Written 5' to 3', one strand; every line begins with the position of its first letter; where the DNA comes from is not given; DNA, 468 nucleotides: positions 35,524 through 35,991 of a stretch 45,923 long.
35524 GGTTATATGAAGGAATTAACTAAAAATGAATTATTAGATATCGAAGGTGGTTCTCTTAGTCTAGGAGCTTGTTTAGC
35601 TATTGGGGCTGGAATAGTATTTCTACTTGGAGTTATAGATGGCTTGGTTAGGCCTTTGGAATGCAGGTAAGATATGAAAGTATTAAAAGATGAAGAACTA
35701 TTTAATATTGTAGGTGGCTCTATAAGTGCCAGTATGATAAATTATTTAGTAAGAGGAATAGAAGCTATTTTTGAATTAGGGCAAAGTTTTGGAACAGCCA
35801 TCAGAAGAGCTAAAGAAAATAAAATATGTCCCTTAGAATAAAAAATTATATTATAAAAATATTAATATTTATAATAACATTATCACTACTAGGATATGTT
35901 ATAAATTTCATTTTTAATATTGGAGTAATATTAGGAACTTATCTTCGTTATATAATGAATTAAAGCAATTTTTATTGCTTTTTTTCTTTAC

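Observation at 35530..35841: Two unannotated double-glycine-leader peptide genes directly behind the C39-ABC exporter (candidate two-peptide bacteriocin)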

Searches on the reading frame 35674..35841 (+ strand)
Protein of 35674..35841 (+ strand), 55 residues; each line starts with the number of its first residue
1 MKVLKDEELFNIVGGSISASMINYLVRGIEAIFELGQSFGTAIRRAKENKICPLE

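Call 3: search_protein_families(library=pfam, proteins=[window:35674-35841:+], max_evalue=1)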
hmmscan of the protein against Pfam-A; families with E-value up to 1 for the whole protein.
window:35674-35841:+ (55 aa): 2 families
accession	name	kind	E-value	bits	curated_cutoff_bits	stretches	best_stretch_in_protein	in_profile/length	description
PF03047.20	ComC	-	0.025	14.8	20.4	1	4-22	13-31/31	COMC family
PF10439.15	Bacteriocin_IIc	-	0.071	13.5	27.1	1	1-40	4-44/59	Bacteriocin class II with double-glycine leader peptide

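Call 4: search_protein_families(library=ncbifam, proteins=[window:35674-35841:+], max_evalue=1)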
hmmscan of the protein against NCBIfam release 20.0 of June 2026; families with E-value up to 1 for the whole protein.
window:35674-35841:+ (55 aa): 3 families
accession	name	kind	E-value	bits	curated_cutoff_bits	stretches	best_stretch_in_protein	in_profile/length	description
NF046113.1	BLP_Lacticasei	subfamily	0.023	14.7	40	1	2-17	10-25/46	bacteriocin-like peptide, LSEI_2386 family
TIGR01847.1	bacteriocin_sig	domain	0.026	15.1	15.7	1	1-15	1-15/15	bacteriocin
NF038034.1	lactGbeta_entB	subfamily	0.11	12.7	37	1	4-35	1-28/38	lactococcin G-beta/enterocin 1071B family bacteriocin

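Call 9: find_encoding_contigs(protein=window:35674-35841:+, flank=6000, max_places=8)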
Protein window:35674-35841:+ (55 aa): 22 contigs read that carry it; 8 places shown.
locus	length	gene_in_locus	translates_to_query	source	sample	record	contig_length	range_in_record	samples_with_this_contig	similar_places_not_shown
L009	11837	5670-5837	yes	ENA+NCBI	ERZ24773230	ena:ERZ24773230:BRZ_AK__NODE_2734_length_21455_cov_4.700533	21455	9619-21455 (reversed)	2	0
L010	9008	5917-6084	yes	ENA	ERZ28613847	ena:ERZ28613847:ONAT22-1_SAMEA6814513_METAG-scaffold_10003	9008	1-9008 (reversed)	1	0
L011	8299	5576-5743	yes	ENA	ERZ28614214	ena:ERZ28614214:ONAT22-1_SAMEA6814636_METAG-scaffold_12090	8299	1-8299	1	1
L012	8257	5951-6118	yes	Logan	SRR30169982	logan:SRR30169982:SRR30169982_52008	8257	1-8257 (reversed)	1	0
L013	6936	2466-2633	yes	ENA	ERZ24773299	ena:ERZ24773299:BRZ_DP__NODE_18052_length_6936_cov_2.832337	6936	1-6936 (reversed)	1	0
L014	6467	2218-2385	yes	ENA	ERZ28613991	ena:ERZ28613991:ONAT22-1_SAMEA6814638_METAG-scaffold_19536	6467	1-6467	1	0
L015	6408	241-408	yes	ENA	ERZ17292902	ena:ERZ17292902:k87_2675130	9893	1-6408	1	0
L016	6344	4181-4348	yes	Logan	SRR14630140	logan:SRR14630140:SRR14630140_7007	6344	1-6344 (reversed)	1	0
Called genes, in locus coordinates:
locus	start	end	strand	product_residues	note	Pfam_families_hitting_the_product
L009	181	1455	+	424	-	PF02885:Glycos_trans_3N, PF00591:Glycos_transf_3, PF07831:PYNP_C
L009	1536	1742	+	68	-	PF01192:RNA_pol_Rpb6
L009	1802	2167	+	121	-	PF14071:YlbD_coat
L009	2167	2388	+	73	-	PF14003:YlbE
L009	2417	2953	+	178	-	PF03602:Cons_hypoth95, PF02475:TRM5-TYW2_MTfase (weak), PF02086:MethyltransfD12 (faint), PF13847:Methyltransf_31, PF09445:Methyltransf_15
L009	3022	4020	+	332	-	PF03412:Peptidase_C39, PF09778:Guanylate_cyc_2 (faint), PF13529:Peptidase_C39_2, PF00664:ABC_membrane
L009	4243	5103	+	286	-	PF00005:ABC_tran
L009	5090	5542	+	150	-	-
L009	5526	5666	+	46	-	-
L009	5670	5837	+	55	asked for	-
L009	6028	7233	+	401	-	PF00817:IMS, PF11798:IMS_HHH, PF11799:IMS_C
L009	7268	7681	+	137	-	-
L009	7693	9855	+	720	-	PF09371:Tex_N, PF22706:Tex_central_region, PF16921:Tex_YqgF, PF14635:HHH_7, PF12836:HHH_3, PF17674:HHH_9, PF00575:S1, PF23459:S1_RRP5, +1 more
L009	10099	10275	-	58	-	PF00830:Ribosomal_L28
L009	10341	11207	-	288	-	PF01297:ZnuA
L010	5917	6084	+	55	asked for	-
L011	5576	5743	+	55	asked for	-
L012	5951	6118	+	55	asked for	-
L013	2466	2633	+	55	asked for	-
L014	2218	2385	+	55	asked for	-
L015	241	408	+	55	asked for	-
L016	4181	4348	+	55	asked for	-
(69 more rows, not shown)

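Call 11: find_homologous_proteins(query=window:35674-35841:+, max_evalue=0.01)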
Query window:35674-35841:+ (55 aa): 5 proteins with E <= 0.01 among 5 candidates.
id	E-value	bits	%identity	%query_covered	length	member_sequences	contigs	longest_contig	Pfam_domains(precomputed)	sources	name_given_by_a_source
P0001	5.0e-26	106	96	100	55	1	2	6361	-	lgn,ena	-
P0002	2.5e-25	103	96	100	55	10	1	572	-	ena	-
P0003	5.7e-23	96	87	100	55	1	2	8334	-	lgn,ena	-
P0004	6.0e-23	96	85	100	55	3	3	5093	-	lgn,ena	-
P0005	4.1e-11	59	62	95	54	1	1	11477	-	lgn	-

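Call 13: find_encoding_contigs(protein=P0005, flank=8000, max_places=4)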
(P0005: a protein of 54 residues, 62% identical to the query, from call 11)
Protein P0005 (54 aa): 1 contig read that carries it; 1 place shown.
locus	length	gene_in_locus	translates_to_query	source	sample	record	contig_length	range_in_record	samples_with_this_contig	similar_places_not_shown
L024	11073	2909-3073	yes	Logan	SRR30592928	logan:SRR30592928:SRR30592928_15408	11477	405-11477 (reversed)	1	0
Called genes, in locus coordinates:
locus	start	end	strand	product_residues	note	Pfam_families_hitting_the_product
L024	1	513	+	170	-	?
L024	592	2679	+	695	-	PF03412:Peptidase_C39, PF13529:Peptidase_C39_2 (weak), PF00664:ABC_membrane, PF00005:ABC_tran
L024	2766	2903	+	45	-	-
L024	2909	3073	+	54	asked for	-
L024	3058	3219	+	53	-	-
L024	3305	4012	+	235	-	PF01048:PNP_UDP_1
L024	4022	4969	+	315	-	PF00962:A_deaminase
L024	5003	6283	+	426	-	PF05193:Peptidase_M16_C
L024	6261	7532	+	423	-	PF00675:Peptidase_M16, PF05193:Peptidase_M16_C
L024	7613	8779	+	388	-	PF07963:N_methyl (weak)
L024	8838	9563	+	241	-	PF22435:MRM3-like_sub_bind, PF00588:SpoU_methylase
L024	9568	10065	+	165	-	PF01782:RimM, PF24986:PRC_RimM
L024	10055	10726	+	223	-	PF01746:tRNA_m1G_MT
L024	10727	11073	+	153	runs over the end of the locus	-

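Call 23: find_encoding_contigs(protein=P0003, flank=6000, max_places=4)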
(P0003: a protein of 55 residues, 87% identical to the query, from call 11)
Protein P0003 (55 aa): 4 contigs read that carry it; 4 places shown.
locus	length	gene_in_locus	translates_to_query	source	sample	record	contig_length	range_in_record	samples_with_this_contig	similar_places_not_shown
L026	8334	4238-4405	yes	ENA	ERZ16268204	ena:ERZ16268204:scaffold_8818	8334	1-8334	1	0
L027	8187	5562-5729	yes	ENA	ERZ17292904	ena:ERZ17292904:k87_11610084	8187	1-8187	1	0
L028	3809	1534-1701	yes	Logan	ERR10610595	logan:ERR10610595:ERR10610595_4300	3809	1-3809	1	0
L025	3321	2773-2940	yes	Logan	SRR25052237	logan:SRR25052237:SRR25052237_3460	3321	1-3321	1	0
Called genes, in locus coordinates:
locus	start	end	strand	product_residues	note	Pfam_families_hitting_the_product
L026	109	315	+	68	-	PF01192:RNA_pol_Rpb6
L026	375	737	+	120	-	PF14071:YlbD_coat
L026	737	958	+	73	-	PF14003:YlbE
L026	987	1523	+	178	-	PF03602:Cons_hypoth95, PF02086:MethyltransfD12 (faint), PF13847:Methyltransf_31, PF09445:Methyltransf_15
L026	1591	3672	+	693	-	PF03412:Peptidase_C39, PF09778:Guanylate_cyc_2 (faint), PF13529:Peptidase_C39_2 (weak), PF00664:ABC_membrane, PF00005:ABC_tran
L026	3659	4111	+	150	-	-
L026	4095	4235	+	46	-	-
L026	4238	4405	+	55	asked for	-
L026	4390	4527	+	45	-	-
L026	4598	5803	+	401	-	PF00817:IMS, PF11798:IMS_HHH, PF11799:IMS_C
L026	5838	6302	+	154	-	-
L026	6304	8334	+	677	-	?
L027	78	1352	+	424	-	PF02885:Glycos_trans_3N, PF00591:Glycos_transf_3, PF10011:DUF2254 (faint), PF07831:PYNP_C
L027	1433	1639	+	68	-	PF01192:RNA_pol_Rpb6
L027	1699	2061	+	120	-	PF14071:YlbD_coat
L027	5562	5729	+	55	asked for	-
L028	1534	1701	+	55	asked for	-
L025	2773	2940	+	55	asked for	-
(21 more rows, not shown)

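Call 24: find_encoding_contigs(protein=P0004, flank=6000, max_places=4)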
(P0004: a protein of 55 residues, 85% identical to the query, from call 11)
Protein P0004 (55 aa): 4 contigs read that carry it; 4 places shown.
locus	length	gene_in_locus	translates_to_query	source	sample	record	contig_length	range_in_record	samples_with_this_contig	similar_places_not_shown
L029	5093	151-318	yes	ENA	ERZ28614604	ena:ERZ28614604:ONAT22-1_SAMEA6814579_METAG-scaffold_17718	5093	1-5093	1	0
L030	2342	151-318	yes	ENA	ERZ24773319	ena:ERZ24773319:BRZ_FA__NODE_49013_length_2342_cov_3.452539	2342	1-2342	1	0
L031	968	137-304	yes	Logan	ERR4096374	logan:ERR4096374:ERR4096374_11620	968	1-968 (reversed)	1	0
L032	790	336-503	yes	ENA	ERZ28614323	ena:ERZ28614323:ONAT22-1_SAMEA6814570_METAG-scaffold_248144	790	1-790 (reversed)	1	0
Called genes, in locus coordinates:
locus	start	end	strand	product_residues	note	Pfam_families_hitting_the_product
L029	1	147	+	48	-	?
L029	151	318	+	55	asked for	-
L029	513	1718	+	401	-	PF00817:IMS, PF11798:IMS_HHH, PF11799:IMS_C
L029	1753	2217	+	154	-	-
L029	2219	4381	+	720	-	PF09371:Tex_N, PF22706:Tex_central_region, PF14639:YqgF, PF16921:Tex_YqgF, PF14635:HHH_7, PF12836:HHH_3, PF17674:HHH_9, PF00575:S1, +1 more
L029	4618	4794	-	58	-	PF00830:Ribosomal_L28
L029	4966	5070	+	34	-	-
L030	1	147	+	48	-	?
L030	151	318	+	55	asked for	-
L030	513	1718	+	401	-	PF00817:IMS, PF11798:IMS_HHH, PF11799:IMS_C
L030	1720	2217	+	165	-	-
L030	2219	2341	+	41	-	?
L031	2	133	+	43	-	?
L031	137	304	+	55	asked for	-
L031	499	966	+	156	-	?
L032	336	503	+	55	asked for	-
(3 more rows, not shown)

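Call 30: search_protein_representatives(alignment_id=A1)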
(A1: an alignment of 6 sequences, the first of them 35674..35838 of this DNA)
Query: 6 sequences, 55 profile positions. Proteins with E-value up to 0.001 (for the whole library): 313; up to 1e-10: 36; up to 1e-30: 0. The best 150 are listed.
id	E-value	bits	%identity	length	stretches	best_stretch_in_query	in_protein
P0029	2.3e-18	81.6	-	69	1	1-54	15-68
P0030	1.7e-17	78.8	-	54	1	4-54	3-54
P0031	1.5e-16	75.8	-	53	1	3-54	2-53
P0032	7.2e-16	73.6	-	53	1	1-53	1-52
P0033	5.3e-14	67.6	-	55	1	1-54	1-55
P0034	1.1e-13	66.5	-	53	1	4-53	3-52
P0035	1.5e-13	66.2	-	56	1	1-55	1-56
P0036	2.0e-13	65.7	-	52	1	1-52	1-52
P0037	3.2e-13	65.1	-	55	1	1-54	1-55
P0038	6.7e-13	64.1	-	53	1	1-52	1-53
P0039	8.5e-13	63.7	-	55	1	1-55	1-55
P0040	9.2e-13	63.6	-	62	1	4-49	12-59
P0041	1.5e-12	63.0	-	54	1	3-53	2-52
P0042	1.8e-12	62.7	-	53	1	1-52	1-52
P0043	2.6e-12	62.2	-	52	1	1-53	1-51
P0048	1.9e-11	59.4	-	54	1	1-54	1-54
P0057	4.6e-11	58.2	-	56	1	1-55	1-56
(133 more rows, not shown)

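Call 34: list_cluster_members(proteins=[P0030, P0031, P0032, P0033, P0035, P0037, P0039, P0041, P0048, P0057])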
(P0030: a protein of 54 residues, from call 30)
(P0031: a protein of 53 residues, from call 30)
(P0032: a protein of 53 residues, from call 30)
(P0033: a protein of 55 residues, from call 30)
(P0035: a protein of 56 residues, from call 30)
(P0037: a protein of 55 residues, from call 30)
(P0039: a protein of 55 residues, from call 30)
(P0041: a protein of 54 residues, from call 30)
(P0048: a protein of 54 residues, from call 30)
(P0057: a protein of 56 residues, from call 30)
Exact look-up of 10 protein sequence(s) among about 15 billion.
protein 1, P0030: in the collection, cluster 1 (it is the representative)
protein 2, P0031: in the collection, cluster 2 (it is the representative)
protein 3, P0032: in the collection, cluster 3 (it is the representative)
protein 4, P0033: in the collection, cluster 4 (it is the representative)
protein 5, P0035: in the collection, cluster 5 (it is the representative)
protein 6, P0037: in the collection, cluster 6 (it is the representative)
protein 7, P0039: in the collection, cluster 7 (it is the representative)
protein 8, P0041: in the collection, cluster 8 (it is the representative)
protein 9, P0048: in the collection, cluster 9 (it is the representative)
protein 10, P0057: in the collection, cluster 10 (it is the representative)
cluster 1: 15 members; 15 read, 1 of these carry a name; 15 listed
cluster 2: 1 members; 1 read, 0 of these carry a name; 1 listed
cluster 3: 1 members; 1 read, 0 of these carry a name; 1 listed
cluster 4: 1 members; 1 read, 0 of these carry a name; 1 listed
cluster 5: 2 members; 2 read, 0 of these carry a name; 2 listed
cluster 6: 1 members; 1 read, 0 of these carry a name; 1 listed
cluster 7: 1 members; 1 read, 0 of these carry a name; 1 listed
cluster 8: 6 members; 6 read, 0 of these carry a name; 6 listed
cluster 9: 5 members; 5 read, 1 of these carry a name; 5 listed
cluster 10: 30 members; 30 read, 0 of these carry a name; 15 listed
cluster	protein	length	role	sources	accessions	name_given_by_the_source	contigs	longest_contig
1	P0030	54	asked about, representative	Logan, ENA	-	-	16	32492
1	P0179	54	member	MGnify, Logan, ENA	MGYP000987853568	FL=1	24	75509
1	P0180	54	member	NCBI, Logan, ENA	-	-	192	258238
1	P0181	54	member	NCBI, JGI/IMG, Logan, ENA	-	-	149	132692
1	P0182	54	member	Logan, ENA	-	-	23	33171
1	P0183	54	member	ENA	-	-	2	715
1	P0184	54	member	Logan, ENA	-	-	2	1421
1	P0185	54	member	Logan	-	-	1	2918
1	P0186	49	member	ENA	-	-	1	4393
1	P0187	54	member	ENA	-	-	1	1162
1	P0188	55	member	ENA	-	-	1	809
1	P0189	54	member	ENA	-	-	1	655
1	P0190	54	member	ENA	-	-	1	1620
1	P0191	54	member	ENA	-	-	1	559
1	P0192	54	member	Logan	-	-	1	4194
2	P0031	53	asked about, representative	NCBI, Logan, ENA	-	-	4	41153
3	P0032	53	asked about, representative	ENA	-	-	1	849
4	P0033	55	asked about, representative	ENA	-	-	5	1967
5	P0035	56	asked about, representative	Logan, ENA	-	-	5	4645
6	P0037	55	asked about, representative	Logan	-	-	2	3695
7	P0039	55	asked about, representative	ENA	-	-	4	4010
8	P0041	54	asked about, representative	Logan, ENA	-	-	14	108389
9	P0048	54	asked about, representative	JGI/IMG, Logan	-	-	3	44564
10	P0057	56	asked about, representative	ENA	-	-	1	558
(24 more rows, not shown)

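Call 37: find_related_loci(query=A5, collection=genome_contigs, flank=5000)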
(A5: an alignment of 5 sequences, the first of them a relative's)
Query A5 (55 aa) in genome_contigs; peptide patterns used: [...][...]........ (x = any residue, [..] = any of these).
81 stretches matched a pattern; 69 encode a relative of the query (tblastn E <= 1e-3); 69 distinct loci.
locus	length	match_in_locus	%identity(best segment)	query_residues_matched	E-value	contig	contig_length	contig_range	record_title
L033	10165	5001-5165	76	1-55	3e-24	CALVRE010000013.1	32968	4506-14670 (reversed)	MAG: uncultured Bacilli bacterium isolate E10__bin82 genome assembly, contig: E10__k127_839199, whole genome shotgun seq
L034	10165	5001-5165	60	1-55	4e-20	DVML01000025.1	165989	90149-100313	MAG TPA_asm: Candidatus Fimihabitans intestinipullorum isolate CHK197-8231 CHK197__C219035_L165989_ERR3414592, whole gen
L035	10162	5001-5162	61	1-54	1e-19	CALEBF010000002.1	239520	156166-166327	MAG TPA_asm: uncultured Tenericutes bacterium isolate ERR912064_bin.89_CONCOCT_v1.1_MAG genome assembly, contig: ERZ8271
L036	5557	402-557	71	4-55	4e-19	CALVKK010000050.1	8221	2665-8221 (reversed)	MAG: uncultured Bacilli bacterium isolate BRZ_NT__bin8 genome assembly, contig: BRZ_NT__NODE_10258_length_8221_cov_4.263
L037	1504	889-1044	71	4-55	4e-19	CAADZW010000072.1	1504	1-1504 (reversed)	MAG TPA_asm: Bacilli bacterium, isolate HGM10873, WGS project CAADZW010000000 data, contig: ERS396376_74_k85_41351, whol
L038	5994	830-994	65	1-55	7e-19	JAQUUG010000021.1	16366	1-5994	MAG: Bacilli bacterium isolate STD2_138 NODE_13171_length_16366_cov_3.759345_Sandtown_D2, whole genome shotgun sequence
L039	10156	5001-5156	60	3-54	4e-18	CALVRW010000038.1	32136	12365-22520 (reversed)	MAG: uncultured Bacilli bacterium isolate E17__bin332 genome assembly, contig: E17__k127_722556, whole genome shotgun se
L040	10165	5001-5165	64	1-55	7e-18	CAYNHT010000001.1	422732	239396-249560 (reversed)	MAG TPA_asm: uncultured Muribaculaceae bacterium isolate SRP241341_co1_139 genome assembly, contig: NODE_4_length_422732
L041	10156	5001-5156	65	4-55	1e-17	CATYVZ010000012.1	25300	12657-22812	MAG TPA_asm: uncultured Bacilli bacterium isolate ERR9578307_bin.50_MetaWRAP_v1.3_MAG genome assembly, contig: ERZ185339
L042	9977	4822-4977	54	4-55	3e-17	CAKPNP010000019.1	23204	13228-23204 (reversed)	MAG: uncultured Bacilli bacterium isolate REFINED_METABAT215_TOP10_CONTIGS_1500_ASSEMBLY_K77_MERGED__Hadza_PheChl_Fiber-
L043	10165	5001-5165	60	1-55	1e-16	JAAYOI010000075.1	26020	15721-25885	MAG: Mollicutes bacterium isolate AS21ysBPME_343 208364_AS21, whole genome shotgun sequence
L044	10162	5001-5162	57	2-55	3e-16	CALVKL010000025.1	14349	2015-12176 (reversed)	MAG: uncultured Bacilli bacterium isolate BRZ_CP__bin28 genome assembly, contig: BRZ_CP__NODE_5425_length_14349_cov_8.38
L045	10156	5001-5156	60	4-55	5e-16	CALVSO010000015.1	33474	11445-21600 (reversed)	MAG: uncultured Bacilli bacterium isolate BRZ_CH__bin62 genome assembly, contig: BRZ_CH__NODE_1832_length_33474_cov_23.8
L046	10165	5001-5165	51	1-55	5e-16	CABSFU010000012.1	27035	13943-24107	MAG TPA_asm: uncultured Bacillales bacterium isolate MGYG-HGUT-02248 genome assembly, contig: GUT_GENOME139761_12, whole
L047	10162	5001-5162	60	1-55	4e-16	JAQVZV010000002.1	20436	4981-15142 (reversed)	MAG: Bacilli bacterium isolate STF2_181 NODE_6412_length_20436_cov_3.732188_Sandtown_F2, whole genome shotgun sequence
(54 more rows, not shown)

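Call 45: search_solved_structures(query=A4, max_evalue=10, show_alignments=3)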
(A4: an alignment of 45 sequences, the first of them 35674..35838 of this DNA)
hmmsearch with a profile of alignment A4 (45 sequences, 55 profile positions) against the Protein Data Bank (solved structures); distinct sequences matched with E-value up to 10: 9.
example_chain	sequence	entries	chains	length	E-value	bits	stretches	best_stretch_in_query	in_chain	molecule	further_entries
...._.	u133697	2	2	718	0.024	17.7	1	10-45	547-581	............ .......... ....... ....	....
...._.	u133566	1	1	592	0.09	15.9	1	14-48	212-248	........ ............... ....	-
3jct_4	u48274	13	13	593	0.09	15.9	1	14-48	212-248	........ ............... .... | metalloprotease ARX1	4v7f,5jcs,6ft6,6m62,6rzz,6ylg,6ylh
4v8t_t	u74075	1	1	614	0.097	15.8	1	14-48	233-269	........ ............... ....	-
5apn_x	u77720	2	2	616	0.097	15.7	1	14-48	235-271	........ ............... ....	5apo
7s5j_B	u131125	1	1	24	0.27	14.3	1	3-19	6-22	CtA peptide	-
9wbi_A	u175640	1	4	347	0.65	13.1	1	25-48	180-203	6-O-methyltransferase 2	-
8j3g_A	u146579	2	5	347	0.65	13.1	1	25-48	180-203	6-O-methyltransferase 2 (Fragment)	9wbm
5icc_A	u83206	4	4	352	0.9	12.7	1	25-48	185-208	(S)-norcoclaurine 6-O-methyltransferase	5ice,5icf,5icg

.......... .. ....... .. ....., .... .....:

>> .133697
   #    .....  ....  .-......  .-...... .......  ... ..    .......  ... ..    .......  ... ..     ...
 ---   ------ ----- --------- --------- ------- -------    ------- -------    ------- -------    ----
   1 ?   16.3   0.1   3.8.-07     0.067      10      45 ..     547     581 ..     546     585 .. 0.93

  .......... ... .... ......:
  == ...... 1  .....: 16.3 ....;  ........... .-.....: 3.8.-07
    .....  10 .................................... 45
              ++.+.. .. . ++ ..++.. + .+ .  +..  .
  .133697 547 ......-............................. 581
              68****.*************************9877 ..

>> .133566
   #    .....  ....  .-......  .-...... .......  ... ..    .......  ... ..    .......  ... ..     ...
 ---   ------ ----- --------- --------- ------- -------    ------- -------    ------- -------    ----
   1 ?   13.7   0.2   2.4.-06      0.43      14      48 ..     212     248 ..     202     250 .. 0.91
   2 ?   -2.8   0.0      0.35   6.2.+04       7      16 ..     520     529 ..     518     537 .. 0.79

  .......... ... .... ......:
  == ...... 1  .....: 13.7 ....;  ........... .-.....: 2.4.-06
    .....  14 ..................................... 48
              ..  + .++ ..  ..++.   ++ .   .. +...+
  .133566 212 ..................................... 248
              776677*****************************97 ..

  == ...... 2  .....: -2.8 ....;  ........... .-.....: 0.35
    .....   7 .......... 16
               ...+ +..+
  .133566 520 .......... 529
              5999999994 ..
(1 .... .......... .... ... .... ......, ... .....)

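Call 55: search_protein_families(library=ncbifam, alignment_id=A7, max_evalue=0.01)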
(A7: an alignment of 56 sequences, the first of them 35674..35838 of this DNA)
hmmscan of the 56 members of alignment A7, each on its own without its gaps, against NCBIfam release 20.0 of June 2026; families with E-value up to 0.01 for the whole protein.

A. member 1, window:35674-35838:+ (55 aa): 0 families

B. families by the number of members that match (of 56 scanned): 10 families
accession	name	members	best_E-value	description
TIGR03949.1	bact_IIb_cerein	7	0.0012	class IIb bacteriocin, lactobin A/cerein 7B family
NF038034.1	lactGbeta_entB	5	0.00044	lactococcin G-beta/enterocin 1071B family bacteriocin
NF038035.1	lactGalph_entA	3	0.0015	lactococcin G-alpha/enterocin 1071A family bacteriocin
TIGR01847.1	bacteriocin_sig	3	0.0025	bacteriocin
NF009381.0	PRK12740.1-5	2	0.0058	elongation factor G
TIGR01302.1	IMP_dehydrog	1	0.0037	IMP dehydrogenase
NF009891.0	PRK13351.1-1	1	0.0055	elongation factor G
TIGR01411.1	tatAE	1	0.0059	twin-arginine translocase TatA/TatE family subunit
NF009070.0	PRK12405.1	1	0.0074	electron transport complex subunit RsxE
NF058620.1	EFG2_Bacteroid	1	0.008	elongation factor G2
